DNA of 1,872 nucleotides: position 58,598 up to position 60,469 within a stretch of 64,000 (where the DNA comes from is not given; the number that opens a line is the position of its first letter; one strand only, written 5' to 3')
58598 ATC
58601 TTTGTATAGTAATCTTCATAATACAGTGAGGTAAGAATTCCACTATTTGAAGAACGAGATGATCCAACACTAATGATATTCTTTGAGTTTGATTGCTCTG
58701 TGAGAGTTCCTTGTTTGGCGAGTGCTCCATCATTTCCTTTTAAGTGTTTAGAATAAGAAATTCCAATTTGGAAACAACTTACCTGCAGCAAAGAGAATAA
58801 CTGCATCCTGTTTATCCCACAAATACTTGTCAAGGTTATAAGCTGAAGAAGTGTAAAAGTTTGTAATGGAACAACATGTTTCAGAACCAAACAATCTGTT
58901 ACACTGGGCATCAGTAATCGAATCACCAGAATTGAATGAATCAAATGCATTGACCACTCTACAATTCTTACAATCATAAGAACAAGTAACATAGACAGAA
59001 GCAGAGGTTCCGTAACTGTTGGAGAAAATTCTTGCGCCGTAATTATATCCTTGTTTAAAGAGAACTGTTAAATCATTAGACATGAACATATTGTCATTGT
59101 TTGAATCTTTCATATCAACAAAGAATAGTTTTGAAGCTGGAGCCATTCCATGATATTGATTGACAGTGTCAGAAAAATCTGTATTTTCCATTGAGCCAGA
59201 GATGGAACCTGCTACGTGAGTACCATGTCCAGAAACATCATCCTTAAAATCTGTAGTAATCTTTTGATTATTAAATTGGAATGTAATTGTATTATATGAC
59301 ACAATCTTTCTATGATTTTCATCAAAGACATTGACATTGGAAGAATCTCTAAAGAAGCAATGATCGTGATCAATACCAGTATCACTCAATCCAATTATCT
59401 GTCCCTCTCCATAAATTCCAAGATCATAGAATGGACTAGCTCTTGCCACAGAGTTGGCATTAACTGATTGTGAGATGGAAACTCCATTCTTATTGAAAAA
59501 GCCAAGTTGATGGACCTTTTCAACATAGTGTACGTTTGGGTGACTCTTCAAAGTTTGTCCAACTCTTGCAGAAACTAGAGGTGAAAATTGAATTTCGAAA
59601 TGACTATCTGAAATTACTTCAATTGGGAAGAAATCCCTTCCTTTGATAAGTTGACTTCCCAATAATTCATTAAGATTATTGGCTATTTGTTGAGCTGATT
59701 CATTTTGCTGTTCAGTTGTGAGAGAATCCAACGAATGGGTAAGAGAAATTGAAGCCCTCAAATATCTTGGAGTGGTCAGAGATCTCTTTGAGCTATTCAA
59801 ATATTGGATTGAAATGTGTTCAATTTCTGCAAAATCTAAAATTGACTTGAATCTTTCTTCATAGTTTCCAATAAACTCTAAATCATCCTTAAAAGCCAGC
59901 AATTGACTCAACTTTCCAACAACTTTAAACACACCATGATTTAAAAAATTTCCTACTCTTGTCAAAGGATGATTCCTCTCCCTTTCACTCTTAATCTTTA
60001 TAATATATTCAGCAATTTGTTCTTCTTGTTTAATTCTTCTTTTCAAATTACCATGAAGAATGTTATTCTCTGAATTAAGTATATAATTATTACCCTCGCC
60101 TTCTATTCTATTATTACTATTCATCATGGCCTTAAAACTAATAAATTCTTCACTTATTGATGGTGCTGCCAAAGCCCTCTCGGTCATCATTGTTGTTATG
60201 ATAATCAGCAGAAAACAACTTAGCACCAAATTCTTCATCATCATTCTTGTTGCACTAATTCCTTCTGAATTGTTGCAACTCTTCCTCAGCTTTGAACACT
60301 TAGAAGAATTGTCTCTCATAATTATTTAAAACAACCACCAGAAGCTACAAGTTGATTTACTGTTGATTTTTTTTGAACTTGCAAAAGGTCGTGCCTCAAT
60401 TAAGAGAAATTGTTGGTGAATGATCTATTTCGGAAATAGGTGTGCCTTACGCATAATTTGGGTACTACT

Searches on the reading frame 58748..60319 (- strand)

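Call 10: search_protein_families(library=pfam, proteins=[window:58748-60319:-], max_evalue=0.001)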
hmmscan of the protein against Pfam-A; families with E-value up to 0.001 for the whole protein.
window:58748-60319:- (523 aa): 1 family
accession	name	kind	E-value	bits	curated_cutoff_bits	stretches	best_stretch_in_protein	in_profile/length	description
PF00082.27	Peptidase_S8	-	1.4e-16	61.1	21.8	1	304-513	1-152/288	Subtilase family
